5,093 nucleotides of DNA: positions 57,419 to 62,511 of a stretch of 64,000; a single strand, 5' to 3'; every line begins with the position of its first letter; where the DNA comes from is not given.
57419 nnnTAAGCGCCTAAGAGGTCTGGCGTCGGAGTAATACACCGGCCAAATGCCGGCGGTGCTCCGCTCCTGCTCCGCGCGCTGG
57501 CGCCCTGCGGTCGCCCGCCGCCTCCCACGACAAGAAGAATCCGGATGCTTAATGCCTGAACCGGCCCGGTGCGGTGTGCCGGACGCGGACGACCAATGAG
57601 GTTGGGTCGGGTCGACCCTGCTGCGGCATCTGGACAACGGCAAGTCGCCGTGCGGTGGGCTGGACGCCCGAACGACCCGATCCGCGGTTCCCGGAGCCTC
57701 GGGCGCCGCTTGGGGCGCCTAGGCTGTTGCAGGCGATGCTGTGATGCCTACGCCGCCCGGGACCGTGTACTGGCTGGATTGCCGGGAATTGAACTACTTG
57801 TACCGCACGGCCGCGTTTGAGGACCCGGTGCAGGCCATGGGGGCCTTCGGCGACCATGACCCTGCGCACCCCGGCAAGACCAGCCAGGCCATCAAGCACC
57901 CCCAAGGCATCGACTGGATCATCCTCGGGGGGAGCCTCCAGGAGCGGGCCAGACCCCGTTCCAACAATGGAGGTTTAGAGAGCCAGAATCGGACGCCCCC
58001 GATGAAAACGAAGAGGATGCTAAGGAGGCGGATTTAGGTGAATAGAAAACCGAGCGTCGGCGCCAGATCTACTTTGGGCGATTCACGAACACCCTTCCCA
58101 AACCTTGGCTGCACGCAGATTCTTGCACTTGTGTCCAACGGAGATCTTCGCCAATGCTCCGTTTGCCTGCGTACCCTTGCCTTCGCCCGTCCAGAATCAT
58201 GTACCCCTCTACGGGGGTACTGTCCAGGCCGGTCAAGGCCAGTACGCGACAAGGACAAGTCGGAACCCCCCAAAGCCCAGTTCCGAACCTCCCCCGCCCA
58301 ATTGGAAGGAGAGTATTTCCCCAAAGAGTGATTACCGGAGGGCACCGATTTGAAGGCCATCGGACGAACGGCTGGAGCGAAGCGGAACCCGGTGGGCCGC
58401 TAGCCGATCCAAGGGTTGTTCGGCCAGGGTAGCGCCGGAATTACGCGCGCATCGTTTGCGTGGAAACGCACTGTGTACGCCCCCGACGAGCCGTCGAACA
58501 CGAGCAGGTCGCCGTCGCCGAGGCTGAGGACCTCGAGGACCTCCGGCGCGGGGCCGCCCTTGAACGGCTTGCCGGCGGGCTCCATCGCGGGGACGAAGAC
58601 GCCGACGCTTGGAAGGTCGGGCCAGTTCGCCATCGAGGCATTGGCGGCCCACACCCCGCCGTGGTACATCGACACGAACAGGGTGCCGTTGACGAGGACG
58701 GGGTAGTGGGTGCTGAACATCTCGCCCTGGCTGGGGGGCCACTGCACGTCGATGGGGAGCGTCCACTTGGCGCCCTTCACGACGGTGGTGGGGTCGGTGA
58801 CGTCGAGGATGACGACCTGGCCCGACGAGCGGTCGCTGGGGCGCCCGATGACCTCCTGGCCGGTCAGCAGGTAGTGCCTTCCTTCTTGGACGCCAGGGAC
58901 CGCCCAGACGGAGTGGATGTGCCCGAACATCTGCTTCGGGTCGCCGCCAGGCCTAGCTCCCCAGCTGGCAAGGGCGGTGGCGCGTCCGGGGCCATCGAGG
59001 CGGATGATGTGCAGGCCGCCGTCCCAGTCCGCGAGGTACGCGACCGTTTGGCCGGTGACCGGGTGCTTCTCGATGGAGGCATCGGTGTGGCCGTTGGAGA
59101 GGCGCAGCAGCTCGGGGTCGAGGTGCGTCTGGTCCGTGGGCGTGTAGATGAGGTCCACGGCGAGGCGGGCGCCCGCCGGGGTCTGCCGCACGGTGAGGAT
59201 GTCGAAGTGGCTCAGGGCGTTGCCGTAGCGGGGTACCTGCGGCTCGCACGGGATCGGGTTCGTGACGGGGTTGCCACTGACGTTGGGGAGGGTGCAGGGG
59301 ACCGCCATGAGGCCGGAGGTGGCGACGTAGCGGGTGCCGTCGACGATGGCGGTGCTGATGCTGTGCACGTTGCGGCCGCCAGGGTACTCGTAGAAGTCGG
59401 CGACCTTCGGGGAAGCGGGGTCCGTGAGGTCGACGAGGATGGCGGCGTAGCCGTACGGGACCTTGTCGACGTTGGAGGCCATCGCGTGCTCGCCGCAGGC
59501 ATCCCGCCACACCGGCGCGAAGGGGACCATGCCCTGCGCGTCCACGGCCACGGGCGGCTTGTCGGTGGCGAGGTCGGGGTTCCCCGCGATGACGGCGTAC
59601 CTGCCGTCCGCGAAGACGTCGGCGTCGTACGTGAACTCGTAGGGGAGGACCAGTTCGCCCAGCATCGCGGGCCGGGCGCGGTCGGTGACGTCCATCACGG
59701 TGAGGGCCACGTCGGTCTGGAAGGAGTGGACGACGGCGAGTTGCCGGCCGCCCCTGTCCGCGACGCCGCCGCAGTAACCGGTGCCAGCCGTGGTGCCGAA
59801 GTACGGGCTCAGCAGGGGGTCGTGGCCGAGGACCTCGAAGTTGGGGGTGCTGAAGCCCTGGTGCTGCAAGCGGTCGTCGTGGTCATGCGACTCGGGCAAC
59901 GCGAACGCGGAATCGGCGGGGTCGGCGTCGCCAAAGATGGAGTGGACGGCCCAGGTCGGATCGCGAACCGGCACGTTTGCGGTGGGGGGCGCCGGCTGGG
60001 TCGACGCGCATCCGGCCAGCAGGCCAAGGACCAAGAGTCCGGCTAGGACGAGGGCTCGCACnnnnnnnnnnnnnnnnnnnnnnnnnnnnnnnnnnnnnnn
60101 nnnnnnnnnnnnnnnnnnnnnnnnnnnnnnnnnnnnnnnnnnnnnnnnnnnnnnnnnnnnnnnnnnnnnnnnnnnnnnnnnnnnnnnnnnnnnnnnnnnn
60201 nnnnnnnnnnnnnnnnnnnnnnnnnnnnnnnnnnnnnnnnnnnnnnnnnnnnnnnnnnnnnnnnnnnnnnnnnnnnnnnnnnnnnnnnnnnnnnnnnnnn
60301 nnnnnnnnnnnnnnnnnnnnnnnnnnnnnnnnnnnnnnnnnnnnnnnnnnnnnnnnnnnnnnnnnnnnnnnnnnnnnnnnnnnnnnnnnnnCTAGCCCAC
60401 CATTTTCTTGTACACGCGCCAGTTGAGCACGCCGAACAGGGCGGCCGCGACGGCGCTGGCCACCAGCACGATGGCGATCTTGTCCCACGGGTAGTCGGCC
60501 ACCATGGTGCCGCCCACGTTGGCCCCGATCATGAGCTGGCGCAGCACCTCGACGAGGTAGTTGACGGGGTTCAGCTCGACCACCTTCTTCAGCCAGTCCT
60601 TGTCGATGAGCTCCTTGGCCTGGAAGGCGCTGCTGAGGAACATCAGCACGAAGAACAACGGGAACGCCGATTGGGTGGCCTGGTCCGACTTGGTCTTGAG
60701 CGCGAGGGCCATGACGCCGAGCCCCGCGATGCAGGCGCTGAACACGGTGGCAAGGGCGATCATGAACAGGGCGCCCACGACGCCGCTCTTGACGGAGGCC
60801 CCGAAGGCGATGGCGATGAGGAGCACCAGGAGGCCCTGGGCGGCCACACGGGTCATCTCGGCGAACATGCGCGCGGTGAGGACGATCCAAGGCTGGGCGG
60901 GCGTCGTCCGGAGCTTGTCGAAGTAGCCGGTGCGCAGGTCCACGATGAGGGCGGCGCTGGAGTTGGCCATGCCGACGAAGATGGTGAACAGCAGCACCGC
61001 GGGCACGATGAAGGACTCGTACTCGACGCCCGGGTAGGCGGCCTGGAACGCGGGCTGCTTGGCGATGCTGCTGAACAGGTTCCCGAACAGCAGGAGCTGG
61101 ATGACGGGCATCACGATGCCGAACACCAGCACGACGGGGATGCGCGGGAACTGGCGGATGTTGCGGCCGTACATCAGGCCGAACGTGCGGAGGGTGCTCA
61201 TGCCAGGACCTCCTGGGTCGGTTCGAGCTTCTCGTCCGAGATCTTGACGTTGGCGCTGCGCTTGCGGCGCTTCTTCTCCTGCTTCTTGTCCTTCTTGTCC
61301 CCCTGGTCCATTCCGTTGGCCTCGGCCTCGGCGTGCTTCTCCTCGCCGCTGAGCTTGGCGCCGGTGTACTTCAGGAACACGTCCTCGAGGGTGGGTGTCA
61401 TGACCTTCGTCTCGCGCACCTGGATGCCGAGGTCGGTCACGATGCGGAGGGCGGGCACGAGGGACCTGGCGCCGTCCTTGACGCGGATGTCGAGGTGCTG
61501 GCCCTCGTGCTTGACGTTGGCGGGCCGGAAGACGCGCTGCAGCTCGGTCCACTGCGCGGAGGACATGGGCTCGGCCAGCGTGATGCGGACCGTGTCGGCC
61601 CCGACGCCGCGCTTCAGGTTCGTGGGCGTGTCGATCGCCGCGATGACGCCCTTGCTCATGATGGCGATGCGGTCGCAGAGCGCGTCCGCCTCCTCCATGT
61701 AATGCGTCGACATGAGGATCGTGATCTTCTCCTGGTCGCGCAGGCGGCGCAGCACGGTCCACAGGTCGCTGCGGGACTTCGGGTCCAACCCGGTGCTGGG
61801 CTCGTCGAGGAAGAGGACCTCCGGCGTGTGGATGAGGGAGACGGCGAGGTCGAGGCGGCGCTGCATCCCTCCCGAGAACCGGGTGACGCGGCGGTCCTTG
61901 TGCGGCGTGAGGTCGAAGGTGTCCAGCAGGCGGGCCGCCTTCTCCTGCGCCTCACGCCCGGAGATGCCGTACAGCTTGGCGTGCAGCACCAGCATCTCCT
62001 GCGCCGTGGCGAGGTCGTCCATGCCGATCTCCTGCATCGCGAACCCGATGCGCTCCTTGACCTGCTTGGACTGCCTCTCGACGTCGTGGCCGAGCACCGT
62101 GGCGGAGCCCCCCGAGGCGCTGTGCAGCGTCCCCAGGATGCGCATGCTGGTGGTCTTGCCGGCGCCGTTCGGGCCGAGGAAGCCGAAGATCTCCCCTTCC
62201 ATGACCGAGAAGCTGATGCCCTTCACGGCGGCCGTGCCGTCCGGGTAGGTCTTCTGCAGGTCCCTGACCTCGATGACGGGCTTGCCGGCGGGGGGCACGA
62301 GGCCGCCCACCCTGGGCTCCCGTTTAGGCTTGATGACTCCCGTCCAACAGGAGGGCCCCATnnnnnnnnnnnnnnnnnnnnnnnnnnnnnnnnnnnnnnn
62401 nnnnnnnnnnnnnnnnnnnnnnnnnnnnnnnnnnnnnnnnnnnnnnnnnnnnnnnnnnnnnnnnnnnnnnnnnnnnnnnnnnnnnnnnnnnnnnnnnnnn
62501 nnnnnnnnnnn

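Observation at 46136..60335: Roughly 14-kb lower-GC island bounded by diverged 200-bp direct repeats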

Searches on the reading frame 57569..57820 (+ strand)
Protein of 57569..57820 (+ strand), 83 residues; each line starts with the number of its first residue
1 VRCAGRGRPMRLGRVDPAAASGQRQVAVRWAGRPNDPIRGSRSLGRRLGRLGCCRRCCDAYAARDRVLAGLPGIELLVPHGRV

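Call 52: search_protein_families(library=pfam, proteins=[window:57569-57820:+], max_evalue=5)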
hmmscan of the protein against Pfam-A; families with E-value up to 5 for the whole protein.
window:57569-57820:+ (83 aa): 1 family
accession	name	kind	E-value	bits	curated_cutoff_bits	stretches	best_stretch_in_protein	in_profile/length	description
PF19214.5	CoV_S2_C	-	0.026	15.3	27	1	51-67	13-30/42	Coronavirus spike glycoprotein S2, intravirion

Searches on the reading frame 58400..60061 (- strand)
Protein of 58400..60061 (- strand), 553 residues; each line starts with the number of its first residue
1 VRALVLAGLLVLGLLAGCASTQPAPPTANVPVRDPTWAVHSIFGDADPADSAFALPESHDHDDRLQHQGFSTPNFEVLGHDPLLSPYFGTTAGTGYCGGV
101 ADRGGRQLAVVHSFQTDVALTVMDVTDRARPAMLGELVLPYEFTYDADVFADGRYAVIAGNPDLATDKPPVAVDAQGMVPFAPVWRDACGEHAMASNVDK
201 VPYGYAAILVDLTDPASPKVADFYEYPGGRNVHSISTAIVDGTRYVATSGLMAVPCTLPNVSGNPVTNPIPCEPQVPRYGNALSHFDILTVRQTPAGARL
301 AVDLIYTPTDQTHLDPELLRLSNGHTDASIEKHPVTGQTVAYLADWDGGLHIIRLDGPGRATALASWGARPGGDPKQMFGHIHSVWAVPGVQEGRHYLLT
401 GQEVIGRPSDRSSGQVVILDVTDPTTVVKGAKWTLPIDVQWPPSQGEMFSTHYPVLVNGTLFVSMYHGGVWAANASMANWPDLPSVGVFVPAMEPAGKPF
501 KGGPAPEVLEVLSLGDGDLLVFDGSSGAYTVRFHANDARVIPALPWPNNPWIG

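Call 12: search_protein_families(library=pfam, proteins=[window:58400-60061:-], max_evalue=0.01)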
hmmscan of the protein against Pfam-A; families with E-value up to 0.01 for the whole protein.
window:58400-60061:- (553 aa): 0 families

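Call 39: search_protein_families(library=ncbifam, proteins=[window:58400-60061:-], max_evalue=0.01)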
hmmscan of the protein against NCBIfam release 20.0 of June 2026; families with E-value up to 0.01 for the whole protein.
window:58400-60061:- (553 aa): 0 families

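Call 52: search_protein_families(library=pfam, proteins=[window:58400-60061:-], max_evalue=5)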
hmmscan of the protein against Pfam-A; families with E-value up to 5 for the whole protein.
window:58400-60061:- (553 aa): 2 families
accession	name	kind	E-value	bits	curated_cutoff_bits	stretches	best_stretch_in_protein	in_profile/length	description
PF08309.17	LVIVD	-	0.24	11.2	20.2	0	341-353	14-26/42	LVIVD repeat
PF18754.6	Nmad3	-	0.26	11.3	27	1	262-322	23-79/247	Nucleotide modification associated domain 3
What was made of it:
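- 58400..60061 (-): Host 553-aa lipoprotein gene (LVIVD-like); right backbone flank, not cargo. LVIVD only at E 0.24 (call 52).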

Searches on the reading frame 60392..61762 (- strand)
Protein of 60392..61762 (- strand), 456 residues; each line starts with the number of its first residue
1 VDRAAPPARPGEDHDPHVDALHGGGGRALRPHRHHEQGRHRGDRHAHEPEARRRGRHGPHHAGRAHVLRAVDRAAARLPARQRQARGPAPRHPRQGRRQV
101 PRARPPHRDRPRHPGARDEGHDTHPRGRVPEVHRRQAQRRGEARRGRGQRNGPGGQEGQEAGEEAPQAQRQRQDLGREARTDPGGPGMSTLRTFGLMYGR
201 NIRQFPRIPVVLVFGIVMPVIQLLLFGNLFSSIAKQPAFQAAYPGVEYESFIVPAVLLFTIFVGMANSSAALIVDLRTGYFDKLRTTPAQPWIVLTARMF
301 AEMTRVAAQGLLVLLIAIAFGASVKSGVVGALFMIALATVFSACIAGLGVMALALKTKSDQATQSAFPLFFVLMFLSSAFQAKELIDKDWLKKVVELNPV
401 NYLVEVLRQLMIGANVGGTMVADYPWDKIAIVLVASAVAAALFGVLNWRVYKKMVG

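Call 12: search_protein_families(library=pfam, proteins=[window:60392-61762:-], max_evalue=0.01)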
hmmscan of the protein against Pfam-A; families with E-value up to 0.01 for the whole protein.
window:60392-61762:- (456 aa): 2 families
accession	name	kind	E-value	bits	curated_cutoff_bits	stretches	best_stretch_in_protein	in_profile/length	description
PF01061.29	ABC2_membrane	-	1.1e-27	97.4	26.9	1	194-411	3-210/211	ABC-2 type transporter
PF12698.13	ABC2_membrane_3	-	1.8e-15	57.3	31.6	1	244-448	156-346/347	ABC-2 family transporter protein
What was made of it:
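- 60392..61201 (-): Host ABC-2 permease (269 aa). Pfam ABC2_membrane (call 12).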

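Call 18: find_homologous_proteins(query=window:60392-61762:-, max_evalue=1e-20)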
Query window:60392-61762:- (456 aa): 131 proteins with E <= 1e-20 among 8000 candidates; the best 120 are listed.
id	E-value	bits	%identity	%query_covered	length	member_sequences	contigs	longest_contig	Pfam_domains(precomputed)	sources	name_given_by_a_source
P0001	7.3e-154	531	95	59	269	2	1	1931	PF01061.30,PF12698.14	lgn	-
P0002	8.6e-146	505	88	59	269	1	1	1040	PF01061.30,PF12698.14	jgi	-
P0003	2.0e-143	497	88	59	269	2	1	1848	PF01061.30,PF12698.14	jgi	jgi:ABC-2 type transport system permease protein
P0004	1.0e-142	495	87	59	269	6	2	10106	PF01061.30,PF12698.14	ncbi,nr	ncbi:MAG: ABC transporter permease [Halobacteriales archaeon]|nr:ABC transporter permease [Halobacte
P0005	7.2e-142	492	86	59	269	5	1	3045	PF01061.30,PF12698.14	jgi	jgi:ABC-2 type transport system permease protein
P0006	4.9e-140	486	87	59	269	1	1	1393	PF01061.30,PF12698.14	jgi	jgi:ABC-2 type transport system permease protein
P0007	1.3e-135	471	84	59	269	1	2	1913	PF01061.30,PF12698.14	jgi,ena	-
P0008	1.8e-133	464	80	59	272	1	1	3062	PF01061.30,PF12698.14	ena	-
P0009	3.3e-130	453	81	59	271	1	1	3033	PF01061.30,PF12698.14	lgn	-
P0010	1.4e-126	441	78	59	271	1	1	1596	PF01061.30,PF12698.14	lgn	-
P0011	3.0e-125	437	76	59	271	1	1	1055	PF01061.30,PF12698.14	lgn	-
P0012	6.1e-124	433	77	59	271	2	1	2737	PF01061.30,PF12698.14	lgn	-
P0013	1.2e-123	432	79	59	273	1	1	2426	PF01061.30,PF12698.14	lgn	-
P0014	1.5e-123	431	77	58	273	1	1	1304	PF01061.30,PF12698.14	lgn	-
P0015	5.2e-123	430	75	59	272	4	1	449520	PF01061.30,PF12698.14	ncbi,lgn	ncbi:MAG: ABC transporter permease [bacterium]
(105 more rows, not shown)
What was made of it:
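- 60392..61201 (-): Homologues are 269-273 aa (call 18).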

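Call 19: find_encoding_contigs(protein=P0004, flank=10000, max_places=3)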
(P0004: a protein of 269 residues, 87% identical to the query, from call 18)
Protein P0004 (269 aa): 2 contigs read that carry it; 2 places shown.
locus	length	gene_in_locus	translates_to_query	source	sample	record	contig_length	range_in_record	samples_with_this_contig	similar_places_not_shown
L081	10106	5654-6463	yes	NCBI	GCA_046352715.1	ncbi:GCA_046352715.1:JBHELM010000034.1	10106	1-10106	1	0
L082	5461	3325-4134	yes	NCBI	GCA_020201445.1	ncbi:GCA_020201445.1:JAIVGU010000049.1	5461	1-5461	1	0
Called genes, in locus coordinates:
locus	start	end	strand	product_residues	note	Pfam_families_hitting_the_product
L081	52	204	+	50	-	PF13717:Zn_ribbon_4 (weak)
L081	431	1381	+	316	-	-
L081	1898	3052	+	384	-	-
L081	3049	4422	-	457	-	PF00266:Aminotran_5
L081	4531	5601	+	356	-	PF00005:ABC_tran, PF13304:AAA_21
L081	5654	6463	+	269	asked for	PF01061:ABC2_membrane, PF12698:ABC2_membrane_3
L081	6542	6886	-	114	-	-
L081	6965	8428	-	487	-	-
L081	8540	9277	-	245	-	PF22090:Gins51_C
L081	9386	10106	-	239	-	?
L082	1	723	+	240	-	?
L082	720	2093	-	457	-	PF00266:Aminotran_5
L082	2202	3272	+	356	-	PF00005:ABC_tran, PF13304:AAA_21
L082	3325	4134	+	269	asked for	PF01061:ABC2_membrane, PF12698:ABC2_membrane_3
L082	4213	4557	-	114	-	-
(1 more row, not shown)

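Call 20: find_encoding_contigs(protein=P0015, flank=10000, max_places=3)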
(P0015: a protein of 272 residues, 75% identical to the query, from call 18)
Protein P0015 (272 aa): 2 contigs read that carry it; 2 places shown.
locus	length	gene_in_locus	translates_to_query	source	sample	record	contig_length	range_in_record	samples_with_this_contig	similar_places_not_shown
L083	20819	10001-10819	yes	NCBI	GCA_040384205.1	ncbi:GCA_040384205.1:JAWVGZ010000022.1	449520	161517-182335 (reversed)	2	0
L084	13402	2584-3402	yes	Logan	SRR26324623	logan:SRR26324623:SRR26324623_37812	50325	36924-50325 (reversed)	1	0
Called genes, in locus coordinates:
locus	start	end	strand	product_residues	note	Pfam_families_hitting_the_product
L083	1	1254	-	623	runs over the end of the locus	PF01558:POR, PF01855:POR_N, PF02780:Transketolase_C (weak), PF17147:PFOR_II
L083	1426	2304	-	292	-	-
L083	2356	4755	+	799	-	PF00133:tRNA-synt_1, PF09334:tRNA-synt_1g, PF08264:Anticodon_1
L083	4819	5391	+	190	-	-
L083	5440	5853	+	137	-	PF05099:TerB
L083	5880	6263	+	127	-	-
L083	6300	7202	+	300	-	PF00892:EamA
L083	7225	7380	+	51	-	-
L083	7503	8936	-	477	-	PF00155:Aminotran_1_2 (weak), PF00266:Aminotran_5, PF01212:Beta_elim_lyase (weak)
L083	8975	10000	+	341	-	PF00005:ABC_tran, PF13304:AAA_21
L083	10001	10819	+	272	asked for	PF01061:ABC2_membrane, PF12698:ABC2_membrane_3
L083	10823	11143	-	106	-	-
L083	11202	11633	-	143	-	-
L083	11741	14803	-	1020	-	PF00136:DNA_pol_B (faint)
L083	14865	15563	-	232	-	PF01135:PCMT, PF08704:GCD14 (weak), PF05175:MTS (faint), PF13649:Methyltransf_25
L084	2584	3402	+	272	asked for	PF01061:ABC2_membrane, PF12698:ABC2_membrane_3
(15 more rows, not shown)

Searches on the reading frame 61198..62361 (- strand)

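Call 12: search_protein_families(library=pfam, proteins=[window:61198-62361:-], max_evalue=0.01)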
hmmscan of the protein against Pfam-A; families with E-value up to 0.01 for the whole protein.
window:61198-62361:- (387 aa): 5 families
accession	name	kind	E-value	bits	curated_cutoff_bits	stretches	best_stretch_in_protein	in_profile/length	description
PF00005.33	ABC_tran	-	9.5e-28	98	25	1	47-189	2-136/137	ABC transporter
PF13304.12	AAA_21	-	6.3e-12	46.6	27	1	158-220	234-298/304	AAA domain, putative AbiEii toxin, Type IV TA system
PF13732.12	DrrA1-3_C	-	7.5e-06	27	27.4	1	245-333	2-81/81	ATP-binding protein DrrA1-3-like, C-terminal domain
PF13604.12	AAA_30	-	0.001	19.2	27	1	59-111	21-72/191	AAA domain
PF13175.12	AAA_15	-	0.008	16.3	32.1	0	181-220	330-369/374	AAA ATPase domain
